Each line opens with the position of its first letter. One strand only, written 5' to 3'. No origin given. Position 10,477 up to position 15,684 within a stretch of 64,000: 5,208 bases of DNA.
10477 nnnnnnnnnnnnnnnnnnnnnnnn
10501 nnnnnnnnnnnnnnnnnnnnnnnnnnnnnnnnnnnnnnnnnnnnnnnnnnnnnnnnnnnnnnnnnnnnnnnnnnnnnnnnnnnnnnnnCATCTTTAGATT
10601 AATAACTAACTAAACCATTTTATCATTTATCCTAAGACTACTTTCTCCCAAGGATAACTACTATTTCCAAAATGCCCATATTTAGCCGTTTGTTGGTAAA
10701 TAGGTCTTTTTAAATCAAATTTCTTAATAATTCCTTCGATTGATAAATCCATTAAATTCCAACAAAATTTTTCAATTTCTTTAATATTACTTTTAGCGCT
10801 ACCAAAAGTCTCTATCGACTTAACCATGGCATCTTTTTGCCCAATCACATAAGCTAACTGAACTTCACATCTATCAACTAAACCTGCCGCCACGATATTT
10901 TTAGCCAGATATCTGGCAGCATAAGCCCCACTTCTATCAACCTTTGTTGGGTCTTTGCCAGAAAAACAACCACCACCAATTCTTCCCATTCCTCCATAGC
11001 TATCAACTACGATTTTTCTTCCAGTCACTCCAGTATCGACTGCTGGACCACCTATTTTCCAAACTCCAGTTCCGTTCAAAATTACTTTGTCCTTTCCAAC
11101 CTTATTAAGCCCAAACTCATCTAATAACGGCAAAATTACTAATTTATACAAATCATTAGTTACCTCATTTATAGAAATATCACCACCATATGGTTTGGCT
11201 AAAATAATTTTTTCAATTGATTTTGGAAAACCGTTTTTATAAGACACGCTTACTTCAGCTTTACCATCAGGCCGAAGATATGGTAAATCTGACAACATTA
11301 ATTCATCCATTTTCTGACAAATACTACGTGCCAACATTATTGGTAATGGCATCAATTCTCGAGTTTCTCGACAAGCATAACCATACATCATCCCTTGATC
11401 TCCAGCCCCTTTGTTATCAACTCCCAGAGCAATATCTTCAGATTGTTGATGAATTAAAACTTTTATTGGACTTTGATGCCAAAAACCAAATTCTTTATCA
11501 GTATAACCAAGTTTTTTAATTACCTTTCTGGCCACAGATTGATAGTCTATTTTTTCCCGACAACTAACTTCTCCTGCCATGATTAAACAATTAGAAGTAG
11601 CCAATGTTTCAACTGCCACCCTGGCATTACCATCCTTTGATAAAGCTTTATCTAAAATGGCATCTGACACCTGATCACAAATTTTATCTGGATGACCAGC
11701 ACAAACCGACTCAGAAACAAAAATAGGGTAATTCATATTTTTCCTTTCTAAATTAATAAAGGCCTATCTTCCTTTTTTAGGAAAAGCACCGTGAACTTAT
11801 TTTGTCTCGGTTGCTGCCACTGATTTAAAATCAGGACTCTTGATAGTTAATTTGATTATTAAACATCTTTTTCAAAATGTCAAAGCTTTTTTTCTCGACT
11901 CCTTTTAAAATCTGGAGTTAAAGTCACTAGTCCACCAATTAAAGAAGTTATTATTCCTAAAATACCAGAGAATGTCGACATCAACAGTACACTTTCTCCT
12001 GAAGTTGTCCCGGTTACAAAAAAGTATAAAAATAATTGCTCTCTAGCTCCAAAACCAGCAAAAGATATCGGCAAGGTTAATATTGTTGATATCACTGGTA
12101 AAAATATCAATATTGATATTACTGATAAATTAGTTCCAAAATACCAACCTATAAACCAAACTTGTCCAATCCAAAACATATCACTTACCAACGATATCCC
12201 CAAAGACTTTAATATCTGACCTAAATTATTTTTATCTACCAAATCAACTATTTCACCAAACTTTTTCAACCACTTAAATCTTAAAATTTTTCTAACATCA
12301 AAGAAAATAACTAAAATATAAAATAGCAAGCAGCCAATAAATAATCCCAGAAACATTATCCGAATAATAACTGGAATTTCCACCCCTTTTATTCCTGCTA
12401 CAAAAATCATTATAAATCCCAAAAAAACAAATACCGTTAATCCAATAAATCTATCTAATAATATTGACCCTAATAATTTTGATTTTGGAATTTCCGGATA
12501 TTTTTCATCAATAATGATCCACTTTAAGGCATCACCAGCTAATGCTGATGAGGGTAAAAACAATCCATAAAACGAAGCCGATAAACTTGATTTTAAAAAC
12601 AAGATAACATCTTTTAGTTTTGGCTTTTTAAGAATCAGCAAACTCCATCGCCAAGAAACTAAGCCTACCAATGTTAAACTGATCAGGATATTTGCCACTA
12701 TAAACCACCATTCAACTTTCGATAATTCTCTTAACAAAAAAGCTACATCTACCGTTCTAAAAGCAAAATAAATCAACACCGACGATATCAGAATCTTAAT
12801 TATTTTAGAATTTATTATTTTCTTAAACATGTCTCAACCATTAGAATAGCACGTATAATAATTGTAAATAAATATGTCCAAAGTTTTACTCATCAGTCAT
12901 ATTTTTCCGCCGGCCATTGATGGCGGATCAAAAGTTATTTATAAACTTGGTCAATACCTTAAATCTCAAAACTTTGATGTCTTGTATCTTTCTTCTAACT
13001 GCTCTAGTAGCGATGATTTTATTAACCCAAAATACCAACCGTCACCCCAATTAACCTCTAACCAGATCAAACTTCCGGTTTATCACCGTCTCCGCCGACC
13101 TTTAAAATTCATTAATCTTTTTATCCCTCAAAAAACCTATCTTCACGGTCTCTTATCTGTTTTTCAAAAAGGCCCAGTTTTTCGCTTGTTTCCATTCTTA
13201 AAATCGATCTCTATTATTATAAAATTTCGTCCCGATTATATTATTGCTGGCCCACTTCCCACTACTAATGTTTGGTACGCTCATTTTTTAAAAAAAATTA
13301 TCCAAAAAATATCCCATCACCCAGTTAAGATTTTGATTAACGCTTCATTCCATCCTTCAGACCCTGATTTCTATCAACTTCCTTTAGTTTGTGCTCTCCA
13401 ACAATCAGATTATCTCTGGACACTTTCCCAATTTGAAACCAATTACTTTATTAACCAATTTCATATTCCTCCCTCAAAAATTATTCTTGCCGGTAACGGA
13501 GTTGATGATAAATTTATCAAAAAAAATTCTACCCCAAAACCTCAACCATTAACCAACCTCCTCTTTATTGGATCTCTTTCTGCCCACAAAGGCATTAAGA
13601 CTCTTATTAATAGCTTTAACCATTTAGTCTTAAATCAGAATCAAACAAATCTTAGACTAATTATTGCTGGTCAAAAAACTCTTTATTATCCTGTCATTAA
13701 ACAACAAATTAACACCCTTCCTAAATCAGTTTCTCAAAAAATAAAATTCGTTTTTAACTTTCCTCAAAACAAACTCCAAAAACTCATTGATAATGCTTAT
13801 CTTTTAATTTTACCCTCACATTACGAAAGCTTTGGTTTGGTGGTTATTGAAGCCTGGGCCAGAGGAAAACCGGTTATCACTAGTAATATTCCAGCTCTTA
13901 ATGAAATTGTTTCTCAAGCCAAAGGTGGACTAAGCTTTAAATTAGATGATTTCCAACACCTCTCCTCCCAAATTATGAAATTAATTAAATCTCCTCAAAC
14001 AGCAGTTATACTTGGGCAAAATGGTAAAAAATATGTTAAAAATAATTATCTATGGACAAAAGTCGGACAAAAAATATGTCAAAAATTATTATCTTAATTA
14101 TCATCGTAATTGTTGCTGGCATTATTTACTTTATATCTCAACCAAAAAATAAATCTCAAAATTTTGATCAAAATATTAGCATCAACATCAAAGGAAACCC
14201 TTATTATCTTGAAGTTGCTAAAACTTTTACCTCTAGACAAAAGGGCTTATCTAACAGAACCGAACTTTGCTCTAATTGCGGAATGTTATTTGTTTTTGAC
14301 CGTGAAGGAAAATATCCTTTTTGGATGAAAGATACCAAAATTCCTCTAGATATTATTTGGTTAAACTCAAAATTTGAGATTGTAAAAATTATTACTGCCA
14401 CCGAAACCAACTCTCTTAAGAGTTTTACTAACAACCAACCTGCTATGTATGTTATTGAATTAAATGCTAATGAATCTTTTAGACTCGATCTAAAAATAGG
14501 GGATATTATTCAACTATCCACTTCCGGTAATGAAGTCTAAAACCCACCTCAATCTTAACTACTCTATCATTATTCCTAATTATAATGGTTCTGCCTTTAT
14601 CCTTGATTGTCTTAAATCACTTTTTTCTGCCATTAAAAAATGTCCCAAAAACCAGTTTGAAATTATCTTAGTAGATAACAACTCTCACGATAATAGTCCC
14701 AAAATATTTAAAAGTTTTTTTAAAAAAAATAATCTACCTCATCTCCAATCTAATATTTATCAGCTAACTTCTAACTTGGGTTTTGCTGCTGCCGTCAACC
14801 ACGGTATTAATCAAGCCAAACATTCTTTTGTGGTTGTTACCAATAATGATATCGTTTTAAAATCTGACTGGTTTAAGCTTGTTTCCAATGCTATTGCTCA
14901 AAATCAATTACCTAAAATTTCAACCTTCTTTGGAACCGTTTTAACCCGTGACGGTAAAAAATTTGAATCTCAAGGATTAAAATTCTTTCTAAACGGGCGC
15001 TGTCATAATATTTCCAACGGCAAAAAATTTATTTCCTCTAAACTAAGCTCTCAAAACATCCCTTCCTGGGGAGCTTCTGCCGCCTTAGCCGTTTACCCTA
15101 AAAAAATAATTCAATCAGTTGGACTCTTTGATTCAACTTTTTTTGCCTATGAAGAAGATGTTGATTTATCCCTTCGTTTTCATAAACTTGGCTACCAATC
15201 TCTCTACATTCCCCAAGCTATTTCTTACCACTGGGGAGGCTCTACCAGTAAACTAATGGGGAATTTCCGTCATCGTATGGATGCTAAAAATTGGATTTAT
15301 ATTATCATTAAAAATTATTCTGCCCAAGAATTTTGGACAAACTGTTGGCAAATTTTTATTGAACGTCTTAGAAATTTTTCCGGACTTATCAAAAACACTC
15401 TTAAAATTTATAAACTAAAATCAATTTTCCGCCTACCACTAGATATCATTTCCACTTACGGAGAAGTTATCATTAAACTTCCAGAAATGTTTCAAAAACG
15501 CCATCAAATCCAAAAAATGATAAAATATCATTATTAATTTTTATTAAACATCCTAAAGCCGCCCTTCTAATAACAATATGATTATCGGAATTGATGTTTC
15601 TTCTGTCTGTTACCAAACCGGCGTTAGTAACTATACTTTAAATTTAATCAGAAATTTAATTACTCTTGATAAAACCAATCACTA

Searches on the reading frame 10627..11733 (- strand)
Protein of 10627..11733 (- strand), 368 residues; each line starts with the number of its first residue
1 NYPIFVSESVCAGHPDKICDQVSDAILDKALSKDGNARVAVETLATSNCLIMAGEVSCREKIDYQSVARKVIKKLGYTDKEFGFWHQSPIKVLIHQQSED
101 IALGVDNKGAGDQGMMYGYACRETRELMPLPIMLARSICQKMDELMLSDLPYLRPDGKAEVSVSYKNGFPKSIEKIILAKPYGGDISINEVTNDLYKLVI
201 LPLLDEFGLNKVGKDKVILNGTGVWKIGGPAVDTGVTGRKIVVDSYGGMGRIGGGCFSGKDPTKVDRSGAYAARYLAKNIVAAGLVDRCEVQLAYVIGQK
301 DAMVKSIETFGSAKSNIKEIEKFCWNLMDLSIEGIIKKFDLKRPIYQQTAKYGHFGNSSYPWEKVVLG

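Call 33: search_protein_families(library=pfam, proteins=[window:10627-11733:-], max_evalue=0.0001)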
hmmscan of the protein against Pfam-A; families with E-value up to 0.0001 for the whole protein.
window:10627-11733:- (368 aa): 3 families
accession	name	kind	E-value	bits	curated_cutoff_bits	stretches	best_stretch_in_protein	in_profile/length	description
PF02773.21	S-AdoMet_synt_C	-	6e-58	195.1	25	1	227-364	1-138/138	S-adenosylmethionine synthetase, C-terminal domain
PF00438.25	S-AdoMet_synt_N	-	1.5e-33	115.8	33.1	1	4-98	3-98/99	S-adenosylmethionine synthetase, N-terminal domain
PF02772.21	S-AdoMet_synt_M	-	6.4e-30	104.2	29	1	108-223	2-118/120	S-adenosylmethionine synthetase, central domain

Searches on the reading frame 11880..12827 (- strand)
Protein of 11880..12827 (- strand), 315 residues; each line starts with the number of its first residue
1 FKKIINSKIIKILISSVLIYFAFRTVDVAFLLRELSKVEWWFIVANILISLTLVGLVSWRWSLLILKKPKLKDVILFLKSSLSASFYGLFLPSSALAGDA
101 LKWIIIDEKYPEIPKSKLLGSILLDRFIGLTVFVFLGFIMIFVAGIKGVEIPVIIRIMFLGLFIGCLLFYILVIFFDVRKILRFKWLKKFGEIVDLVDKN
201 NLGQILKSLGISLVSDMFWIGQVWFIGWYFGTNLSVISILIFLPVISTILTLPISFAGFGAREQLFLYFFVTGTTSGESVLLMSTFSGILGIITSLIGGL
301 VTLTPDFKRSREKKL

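Call 54: search_protein_families(library=pfam, proteins=[window:11880-12827:-], max_evalue=0.00001)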
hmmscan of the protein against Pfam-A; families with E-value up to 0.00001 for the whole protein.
window:11880-12827:- (315 aa): 1 family
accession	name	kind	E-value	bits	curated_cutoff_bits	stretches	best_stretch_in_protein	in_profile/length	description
PF03706.18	LPG_synthase_TM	-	3.8e-27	96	33.4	1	9-298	2-302/302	Lysylphosphatidylglycerol synthase TM region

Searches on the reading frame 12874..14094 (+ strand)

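Call 54: search_protein_families(library=pfam, proteins=[window:12874-14094:+], max_evalue=0.00001)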
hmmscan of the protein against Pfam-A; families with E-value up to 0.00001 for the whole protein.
window:12874-14094:+ (407 aa): 4 families
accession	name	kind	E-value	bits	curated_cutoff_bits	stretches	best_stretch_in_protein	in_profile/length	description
PF00534.26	Glycos_transf_1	-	1.6e-30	106.3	26.4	1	215-386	4-171/172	Glycosyl transferases group 1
PF13692.12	Glyco_trans_1_4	-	1.6e-23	84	27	1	228-372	3-141/142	Glycosyl transferases group 1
PF20706.3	GT4-conflict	-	3.2e-11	43.3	26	1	208-338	179-312/385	Family 4 Glycosyltransferase in conflict systems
PF13439.12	Glyco_transf_4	-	1.5e-06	28.8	28.5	0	16-212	2-168/170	Glycosyltransferase Family 4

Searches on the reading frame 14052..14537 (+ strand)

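Call 54: search_protein_families(library=pfam, proteins=[window:14052-14537:+], max_evalue=0.00001)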
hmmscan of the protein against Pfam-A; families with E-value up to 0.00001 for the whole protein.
window:14052-14537:+ (162 aa): 1 family
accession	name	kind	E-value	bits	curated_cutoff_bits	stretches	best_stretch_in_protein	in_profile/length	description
PF02643.20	DUF192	-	2.7e-26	91.9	27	1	53-154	3-95/96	Uncharacterized ACR, COG1430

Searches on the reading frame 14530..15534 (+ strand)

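Call 54: search_protein_families(library=pfam, proteins=[window:14530-15534:+], max_evalue=0.00001)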
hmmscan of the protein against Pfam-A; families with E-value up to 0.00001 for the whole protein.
window:14530-15534:+ (335 aa): 4 families
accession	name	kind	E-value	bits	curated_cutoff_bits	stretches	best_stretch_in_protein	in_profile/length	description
PF00535.33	Glycos_transf_2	-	9.2e-22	78.2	23.3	1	12-126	1-107/168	Glycosyl transferase family 2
PF13641.12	Glyco_tranf_2_3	-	5.9e-10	40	27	1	11-242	3-219/230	Glycosyltransferase like family 2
PF13632.12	Glyco_trans_2_3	-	1.6e-08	35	27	1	143-279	41-163/198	Glycosyl transferase family group 2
PF10111.15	Glyco_tranf_2_2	-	6.3e-06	26.3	27.3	0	12-234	1-216/276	Glycosyltransferase like family 2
